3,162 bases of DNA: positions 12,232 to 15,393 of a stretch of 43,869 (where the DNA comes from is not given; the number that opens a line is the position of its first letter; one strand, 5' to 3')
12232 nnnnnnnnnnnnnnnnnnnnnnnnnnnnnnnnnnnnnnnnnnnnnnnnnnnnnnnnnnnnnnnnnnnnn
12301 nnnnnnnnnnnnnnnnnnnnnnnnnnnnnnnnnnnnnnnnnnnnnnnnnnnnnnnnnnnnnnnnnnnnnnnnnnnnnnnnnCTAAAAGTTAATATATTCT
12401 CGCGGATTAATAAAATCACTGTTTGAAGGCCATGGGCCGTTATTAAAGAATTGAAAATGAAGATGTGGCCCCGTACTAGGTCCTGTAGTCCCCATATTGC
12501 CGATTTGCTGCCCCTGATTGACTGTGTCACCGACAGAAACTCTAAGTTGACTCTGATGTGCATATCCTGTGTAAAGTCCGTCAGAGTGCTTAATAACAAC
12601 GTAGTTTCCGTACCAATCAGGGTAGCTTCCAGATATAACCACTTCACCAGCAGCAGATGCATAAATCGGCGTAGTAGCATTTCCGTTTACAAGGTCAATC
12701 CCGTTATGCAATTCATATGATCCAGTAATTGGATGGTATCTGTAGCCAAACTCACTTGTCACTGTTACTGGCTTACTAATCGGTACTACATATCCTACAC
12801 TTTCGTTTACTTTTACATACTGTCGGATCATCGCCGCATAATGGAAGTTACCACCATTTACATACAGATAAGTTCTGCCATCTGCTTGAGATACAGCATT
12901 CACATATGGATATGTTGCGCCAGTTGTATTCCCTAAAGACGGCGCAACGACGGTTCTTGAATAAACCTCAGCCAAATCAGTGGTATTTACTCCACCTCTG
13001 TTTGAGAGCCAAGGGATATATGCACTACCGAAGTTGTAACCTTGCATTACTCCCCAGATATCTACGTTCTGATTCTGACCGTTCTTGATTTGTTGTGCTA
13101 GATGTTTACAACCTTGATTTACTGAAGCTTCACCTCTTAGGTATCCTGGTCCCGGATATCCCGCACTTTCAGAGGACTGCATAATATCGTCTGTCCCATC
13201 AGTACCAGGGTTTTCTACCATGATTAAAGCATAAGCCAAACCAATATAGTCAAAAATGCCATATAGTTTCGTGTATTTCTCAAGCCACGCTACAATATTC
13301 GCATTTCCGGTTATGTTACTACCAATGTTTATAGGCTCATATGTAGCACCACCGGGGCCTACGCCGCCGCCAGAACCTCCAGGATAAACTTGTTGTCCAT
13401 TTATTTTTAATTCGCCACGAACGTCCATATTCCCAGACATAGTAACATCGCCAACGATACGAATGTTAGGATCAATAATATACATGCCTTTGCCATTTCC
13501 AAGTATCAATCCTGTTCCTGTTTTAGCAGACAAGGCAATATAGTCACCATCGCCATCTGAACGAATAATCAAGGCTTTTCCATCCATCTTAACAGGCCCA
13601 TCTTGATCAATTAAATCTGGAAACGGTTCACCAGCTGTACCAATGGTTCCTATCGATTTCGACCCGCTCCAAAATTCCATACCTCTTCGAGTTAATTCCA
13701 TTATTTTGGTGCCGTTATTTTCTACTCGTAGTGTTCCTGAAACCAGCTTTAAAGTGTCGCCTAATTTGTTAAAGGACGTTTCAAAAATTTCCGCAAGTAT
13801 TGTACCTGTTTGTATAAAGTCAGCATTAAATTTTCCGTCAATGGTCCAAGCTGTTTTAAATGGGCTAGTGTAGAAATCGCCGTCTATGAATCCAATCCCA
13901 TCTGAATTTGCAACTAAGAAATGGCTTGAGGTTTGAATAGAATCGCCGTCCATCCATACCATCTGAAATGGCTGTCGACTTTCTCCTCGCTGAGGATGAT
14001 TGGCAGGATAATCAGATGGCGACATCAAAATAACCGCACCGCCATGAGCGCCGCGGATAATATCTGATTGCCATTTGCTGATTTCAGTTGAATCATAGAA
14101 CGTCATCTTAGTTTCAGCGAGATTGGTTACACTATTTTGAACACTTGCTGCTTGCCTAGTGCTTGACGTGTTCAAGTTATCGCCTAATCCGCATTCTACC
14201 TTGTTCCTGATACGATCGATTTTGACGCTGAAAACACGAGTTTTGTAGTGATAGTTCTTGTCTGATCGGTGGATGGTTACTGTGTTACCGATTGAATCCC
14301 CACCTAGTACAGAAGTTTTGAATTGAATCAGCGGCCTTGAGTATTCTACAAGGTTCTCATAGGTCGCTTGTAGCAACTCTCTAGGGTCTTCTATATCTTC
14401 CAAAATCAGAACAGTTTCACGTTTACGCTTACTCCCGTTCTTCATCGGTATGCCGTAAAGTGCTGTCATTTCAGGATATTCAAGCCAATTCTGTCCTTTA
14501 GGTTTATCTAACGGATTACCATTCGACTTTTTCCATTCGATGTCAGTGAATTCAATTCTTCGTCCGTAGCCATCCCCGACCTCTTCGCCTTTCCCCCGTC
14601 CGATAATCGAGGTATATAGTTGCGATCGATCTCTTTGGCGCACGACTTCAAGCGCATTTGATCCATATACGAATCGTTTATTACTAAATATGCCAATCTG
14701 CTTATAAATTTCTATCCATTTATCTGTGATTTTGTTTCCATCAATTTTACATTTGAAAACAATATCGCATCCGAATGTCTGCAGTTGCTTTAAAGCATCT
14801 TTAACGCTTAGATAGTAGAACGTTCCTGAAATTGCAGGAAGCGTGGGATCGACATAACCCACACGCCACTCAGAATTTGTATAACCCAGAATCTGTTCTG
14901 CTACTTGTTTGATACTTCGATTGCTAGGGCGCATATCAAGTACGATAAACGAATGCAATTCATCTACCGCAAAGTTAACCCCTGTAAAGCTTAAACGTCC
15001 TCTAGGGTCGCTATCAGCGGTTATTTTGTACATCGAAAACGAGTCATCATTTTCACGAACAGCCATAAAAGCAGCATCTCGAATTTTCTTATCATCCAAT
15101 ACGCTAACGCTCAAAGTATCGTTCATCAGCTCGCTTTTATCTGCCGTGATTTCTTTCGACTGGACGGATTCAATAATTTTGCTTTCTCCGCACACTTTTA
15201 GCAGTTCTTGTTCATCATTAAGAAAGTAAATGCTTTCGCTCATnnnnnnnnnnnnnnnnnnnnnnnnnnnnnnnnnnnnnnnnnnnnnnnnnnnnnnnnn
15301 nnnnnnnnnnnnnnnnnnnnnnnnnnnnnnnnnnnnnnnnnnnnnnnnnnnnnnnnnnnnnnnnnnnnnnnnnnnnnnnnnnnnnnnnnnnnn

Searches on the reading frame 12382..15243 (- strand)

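Call 81: search_protein_families(library=phrogs, proteins=[window:12382-15243:-], max_evalue=1e-8)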
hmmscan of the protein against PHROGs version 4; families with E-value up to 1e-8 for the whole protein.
window:12382-15243:- (953 aa): 32 families (the best 25 are shown)
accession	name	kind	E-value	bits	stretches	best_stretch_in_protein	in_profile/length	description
phrog_1067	-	head and packaging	1.1e-178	597.8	1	1-953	4-865/991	minor head protein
phrog_20449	-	unknown function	2.5e-51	176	1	59-384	51-385/663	-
phrog_9066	-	lysis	7.4e-48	164.4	1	670-816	225-369/413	endolysin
phrog_9205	-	unknown function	1.4e-34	120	1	814-953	517-666/1144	-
phrog_27577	-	tail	2.2e-33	116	1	122-311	121-314/1795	tail protein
phrog_37846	-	other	1.3e-30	107.7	1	662-814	32-186/332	metallo-endopeptidase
phrog_19445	-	head and packaging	3.6e-30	105.7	1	82-313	90-327/1114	tail tip protein Tal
phrog_6700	-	lysis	3.5e-28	98.2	1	803-943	2583-2722/2898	endolysin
phrog_1330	-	tail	3.4e-26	92.4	1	63-375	69-379/1361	tail protein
phrog_12312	-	head and packaging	7.3e-25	88.4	1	36-308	26-296/784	virion structural protein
phrog_7767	-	other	8.2e-25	88.7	1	827-952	5-120/194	metallo-endopeptidase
phrog_11037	-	unknown function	3.6e-24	86.7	1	817-953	168-301/365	-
phrog_14988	-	other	1.2e-22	81.9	1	818-935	6-129/272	peptidase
phrog_3578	-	lysis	1.2e-22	81.9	1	816-950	205-355/405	endolysin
phrog_10030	-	tail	3.2e-22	78.7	1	844-942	1912-2015/2105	tail length tape measure protein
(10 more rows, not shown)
